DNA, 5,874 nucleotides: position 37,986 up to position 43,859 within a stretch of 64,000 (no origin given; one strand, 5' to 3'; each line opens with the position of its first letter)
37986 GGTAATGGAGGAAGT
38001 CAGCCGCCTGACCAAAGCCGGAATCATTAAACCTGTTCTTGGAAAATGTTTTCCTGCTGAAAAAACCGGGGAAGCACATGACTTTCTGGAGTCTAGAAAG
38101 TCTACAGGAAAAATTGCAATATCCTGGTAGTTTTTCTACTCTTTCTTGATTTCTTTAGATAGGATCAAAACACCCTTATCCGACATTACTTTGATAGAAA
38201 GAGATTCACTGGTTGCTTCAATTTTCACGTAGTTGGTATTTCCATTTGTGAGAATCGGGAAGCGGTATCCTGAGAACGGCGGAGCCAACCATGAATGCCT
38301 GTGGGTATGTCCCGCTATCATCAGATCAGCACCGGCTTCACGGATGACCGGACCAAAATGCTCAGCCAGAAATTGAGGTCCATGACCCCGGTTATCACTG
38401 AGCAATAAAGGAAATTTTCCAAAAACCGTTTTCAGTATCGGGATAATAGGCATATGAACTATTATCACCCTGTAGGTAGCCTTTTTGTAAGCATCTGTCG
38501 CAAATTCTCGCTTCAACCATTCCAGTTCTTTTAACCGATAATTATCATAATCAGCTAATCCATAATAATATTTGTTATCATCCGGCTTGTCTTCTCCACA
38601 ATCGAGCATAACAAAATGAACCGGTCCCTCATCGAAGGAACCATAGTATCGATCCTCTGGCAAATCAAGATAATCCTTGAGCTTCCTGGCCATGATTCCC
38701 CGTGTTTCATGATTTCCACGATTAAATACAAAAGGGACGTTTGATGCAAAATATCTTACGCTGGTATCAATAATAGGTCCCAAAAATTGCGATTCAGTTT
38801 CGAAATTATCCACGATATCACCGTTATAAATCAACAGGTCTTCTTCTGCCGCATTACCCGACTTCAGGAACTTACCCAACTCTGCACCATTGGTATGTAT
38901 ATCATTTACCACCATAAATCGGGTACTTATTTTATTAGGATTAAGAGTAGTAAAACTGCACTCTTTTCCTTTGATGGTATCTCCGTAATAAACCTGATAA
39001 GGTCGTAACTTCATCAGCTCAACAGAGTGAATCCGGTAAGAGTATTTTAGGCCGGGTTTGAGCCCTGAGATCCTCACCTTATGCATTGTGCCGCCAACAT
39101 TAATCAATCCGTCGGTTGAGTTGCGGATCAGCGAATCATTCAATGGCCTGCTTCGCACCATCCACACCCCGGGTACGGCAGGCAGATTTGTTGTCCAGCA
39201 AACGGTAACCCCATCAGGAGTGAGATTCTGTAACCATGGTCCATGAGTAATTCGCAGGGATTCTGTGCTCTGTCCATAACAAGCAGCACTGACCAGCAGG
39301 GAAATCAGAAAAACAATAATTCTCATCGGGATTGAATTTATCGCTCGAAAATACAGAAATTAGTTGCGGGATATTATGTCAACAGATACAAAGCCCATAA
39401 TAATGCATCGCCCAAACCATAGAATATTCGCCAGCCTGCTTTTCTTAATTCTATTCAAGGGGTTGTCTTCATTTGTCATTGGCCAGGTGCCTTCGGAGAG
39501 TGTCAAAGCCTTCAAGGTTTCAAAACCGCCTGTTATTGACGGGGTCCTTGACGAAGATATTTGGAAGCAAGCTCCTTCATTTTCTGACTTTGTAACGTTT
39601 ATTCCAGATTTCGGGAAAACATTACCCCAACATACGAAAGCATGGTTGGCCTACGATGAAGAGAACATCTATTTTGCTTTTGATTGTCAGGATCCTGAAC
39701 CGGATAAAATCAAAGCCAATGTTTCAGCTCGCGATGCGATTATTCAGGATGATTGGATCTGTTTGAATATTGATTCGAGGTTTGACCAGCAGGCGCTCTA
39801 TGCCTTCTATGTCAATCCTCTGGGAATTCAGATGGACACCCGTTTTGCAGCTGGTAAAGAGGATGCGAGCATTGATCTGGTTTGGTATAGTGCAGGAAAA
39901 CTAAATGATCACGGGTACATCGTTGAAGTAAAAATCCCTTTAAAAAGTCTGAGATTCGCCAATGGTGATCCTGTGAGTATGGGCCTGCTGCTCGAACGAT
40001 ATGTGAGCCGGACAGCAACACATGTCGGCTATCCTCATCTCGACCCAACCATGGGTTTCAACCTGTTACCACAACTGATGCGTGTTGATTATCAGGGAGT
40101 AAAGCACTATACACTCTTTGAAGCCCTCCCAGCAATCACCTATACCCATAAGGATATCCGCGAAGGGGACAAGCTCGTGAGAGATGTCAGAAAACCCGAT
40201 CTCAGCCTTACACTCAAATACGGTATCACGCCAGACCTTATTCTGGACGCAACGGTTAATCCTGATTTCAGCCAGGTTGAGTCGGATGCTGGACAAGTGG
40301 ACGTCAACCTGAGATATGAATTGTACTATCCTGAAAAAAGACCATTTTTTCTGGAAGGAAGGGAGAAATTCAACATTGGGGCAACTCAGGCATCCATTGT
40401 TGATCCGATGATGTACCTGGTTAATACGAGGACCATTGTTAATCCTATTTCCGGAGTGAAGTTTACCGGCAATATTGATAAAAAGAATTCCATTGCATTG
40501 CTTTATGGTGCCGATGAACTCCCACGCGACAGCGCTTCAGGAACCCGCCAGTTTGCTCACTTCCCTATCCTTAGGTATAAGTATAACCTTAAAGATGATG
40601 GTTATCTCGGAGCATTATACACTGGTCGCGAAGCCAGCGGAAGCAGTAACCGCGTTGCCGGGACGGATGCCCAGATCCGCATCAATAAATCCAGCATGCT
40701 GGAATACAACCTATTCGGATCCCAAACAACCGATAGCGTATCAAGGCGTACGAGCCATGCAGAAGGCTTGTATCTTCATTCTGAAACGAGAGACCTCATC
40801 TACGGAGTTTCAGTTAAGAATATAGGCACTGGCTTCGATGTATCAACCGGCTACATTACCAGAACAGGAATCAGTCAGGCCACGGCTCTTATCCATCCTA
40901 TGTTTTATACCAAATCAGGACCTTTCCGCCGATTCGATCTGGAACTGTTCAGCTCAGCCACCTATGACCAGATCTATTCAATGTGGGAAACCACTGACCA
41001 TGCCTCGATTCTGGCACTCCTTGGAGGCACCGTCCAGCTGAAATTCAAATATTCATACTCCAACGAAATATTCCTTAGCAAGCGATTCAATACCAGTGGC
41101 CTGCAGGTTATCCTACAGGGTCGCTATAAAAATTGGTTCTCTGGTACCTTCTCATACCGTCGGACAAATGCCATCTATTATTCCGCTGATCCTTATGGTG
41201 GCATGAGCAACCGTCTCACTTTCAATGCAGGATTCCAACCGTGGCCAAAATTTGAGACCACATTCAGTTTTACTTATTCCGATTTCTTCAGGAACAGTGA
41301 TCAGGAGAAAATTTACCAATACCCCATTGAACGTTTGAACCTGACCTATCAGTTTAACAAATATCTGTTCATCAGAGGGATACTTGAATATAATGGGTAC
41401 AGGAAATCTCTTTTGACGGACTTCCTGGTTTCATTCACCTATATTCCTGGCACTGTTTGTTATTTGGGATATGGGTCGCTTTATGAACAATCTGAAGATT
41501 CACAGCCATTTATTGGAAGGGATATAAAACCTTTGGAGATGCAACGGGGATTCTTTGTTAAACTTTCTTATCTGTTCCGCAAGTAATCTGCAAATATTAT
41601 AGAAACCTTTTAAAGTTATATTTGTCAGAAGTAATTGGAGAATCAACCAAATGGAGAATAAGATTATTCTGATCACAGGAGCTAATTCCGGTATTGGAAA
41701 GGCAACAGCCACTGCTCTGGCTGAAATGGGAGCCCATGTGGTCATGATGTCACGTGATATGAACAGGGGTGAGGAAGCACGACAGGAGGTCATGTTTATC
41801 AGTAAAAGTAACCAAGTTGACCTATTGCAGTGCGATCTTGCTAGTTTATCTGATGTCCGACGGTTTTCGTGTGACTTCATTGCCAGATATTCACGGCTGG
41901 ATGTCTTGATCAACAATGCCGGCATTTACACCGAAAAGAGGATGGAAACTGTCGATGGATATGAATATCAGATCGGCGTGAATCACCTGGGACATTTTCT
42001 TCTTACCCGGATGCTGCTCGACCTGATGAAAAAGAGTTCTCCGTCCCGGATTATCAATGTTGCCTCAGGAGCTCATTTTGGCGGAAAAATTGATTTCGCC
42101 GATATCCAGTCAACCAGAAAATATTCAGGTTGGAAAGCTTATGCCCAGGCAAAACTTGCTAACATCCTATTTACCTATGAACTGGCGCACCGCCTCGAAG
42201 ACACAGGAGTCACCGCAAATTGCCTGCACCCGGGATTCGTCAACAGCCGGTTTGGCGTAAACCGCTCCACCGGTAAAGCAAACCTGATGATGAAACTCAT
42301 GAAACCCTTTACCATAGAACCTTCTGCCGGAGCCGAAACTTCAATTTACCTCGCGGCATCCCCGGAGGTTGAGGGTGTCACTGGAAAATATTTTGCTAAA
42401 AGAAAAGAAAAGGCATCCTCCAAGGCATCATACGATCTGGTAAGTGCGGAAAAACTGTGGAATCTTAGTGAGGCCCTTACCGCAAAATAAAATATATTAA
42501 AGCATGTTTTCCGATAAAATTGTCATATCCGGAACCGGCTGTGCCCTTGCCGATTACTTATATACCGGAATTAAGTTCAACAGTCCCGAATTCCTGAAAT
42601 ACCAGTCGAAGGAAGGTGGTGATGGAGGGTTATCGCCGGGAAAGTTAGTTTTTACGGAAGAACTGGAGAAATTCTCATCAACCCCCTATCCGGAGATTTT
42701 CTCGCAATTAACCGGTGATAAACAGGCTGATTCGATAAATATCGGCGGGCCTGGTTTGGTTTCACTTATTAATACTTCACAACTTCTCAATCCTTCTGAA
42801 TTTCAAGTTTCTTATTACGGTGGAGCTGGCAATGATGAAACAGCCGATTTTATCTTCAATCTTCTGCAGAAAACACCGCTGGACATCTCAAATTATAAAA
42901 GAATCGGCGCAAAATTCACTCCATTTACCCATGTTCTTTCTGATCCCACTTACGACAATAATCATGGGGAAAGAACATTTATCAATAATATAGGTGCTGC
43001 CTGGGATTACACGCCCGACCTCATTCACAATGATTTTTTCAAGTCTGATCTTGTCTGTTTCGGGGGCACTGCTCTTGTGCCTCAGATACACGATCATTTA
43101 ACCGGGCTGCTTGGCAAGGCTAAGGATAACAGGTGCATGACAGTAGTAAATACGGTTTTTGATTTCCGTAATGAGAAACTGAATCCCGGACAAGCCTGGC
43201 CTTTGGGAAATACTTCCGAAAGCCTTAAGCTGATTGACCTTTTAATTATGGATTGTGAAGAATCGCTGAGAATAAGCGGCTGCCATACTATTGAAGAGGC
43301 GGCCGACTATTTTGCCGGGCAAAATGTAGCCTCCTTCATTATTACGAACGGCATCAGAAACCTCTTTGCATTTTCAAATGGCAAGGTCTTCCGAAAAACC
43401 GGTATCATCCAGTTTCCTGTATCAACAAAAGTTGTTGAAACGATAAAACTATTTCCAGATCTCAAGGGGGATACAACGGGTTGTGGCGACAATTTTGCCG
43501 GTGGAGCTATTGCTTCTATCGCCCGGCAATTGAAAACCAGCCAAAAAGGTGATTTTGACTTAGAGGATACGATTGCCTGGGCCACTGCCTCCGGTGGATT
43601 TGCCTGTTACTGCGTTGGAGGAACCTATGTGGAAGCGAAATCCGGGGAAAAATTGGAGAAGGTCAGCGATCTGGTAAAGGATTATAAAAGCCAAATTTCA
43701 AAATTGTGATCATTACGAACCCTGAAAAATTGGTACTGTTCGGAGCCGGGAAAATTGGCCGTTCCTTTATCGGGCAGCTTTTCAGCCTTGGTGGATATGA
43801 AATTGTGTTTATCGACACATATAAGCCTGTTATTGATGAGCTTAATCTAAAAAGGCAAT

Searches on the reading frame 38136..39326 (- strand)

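Call 32: search_protein_families(library=pfam, proteins=[window:38136-39326:-], max_evalue=0.00001)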
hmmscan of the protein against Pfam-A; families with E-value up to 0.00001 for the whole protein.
window:38136-39326:- (396 aa): 2 families
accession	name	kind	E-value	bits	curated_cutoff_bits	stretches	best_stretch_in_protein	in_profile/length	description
PF00149.33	Metallophos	-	5e-18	66.7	21.5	1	136-343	2-190/191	Calcineurin-like phosphoesterase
PF16656.11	Pur_ac_phosph_N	-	1.7e-06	28.9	30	1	32-103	8-82/93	Purple acid Phosphatase, N-terminal domain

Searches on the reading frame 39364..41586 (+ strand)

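Call 51: search_protein_families(library=pfam, proteins=[window:39364-41586:+], max_evalue=0.00001)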
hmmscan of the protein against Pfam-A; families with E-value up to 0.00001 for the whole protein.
window:39364-41586:+ (740 aa): 2 families
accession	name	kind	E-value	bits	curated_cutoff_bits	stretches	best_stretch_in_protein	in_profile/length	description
PF19313.5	DUF5916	-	3.9e-13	49.4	22.6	1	282-339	30-86/572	Domain of unknown function (DUF5916)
PF06452.16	CBM9_1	-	1.8e-09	38.2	23.4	1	58-203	1-141/185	Carbohydrate family 9 binding domain-like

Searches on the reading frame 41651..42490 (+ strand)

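Call 32: search_protein_families(library=pfam, proteins=[window:41651-42490:+], max_evalue=0.00001)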
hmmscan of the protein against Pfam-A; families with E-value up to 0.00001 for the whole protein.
window:41651-42490:+ (279 aa): 4 families
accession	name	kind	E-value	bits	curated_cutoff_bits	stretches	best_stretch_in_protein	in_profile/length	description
PF00106.31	adh_short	-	4.7e-39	134.3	26.6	1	4-204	1-189/195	short chain dehydrogenase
PF13561.12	adh_short_C2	-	1.6e-25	90.6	27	1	10-247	1-228/236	Enoyl-(Acyl carrier protein) reductase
PF01370.27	Epimerase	-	2e-10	41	20.9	1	6-177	1-155/240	NAD dependent epimerase/dehydratase family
PF08659.16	KR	-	5.3e-10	39.9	22.6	1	6-102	3-101/180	KR domain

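Call 36: search_protein_families(library=ncbifam, proteins=[window:41651-42490:+], max_evalue=1e-10)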
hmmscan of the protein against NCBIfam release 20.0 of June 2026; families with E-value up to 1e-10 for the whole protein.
window:41651-42490:+ (279 aa): 178 families (the best 25 are shown)
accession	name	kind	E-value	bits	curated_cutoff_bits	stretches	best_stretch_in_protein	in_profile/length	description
NF004846.0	PRK06197.1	subfamily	1.4e-74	251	268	1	3-277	16-300/306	oxidoreductase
NF004845.0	PRK06196.1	subfamily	7.6e-60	202.9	414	1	3-278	29-314/320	oxidoreductase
NF004513.0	PRK05854.1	subfamily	1.8e-49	168.4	282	1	3-277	15-307/314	SDR family oxidoreductase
TIGR01289.1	LPOR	equivalog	1.7e-36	126.3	331.35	1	4-133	4-137/315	protochlorophyllide reductase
NF005559.1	PRK07231.1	subfamily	2.2e-31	109.3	215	1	2-207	3-196/249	glucose 1-dehydrogenase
NF009466.0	PRK12826.1-2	subfamily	9.9e-31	107.1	222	1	2-246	2-236/248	3-oxoacyl-ACP reductase FabG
NF009093.0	PRK12429.1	subfamily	3.6e-29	101.8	258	1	1-200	3-190/259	3-hydroxybutyrate dehydrogenase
TIGR01963.1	PHB_DH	subfamily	5.8e-29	101.1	307.05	1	4-199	2-185/255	3-hydroxybutyrate dehydrogenase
NF006070.0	PRK08213.1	subfamily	9.3e-29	100.7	279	1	2-207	11-209/259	gluconate 5-dehydrogenase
NF005672.0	PRK07454.1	equivalog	3.8e-28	98.3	234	1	3-201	6-192/241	SDR family oxidoreductase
NF052558.1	MBtsdlDhBudC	equivalog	2.7e-27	95.9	270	1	2-217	2-201/250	meso-2,3-butanediol dehydrogenase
NF004198.0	PRK05653.1-3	equivalog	7e-27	94.4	296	1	2-202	6-194/248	3-oxoacyl-ACP reductase FabG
NF004825.0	PRK06181.1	equivalog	7.7e-27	94.2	215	1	2-201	5-192/268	SDR family oxidoreductase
NF009468.0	PRK12826.1-4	equivalog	1.1e-26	94.1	318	1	1-199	5-192/256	SDR family oxidoreductase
NF009464.0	PRK12824.1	subfamily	2.6e-26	92.8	269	1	3-198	2-186/245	3-oxoacyl-ACP reductase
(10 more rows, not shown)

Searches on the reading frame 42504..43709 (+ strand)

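Call 32: search_protein_families(library=pfam, proteins=[window:42504-43709:+], max_evalue=0.00001)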
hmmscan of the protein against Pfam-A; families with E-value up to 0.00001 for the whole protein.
window:42504-43709:+ (401 aa): 1 family
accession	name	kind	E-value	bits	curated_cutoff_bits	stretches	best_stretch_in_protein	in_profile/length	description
PF00294.29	PfkB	-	3.6e-17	63.1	25.8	1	77-374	32-296/302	pfkB family carbohydrate kinase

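Call 36: search_protein_families(library=ncbifam, proteins=[window:42504-43709:+], max_evalue=1e-10)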
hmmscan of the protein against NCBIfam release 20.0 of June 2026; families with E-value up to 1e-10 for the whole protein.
window:42504-43709:+ (401 aa): 0 families
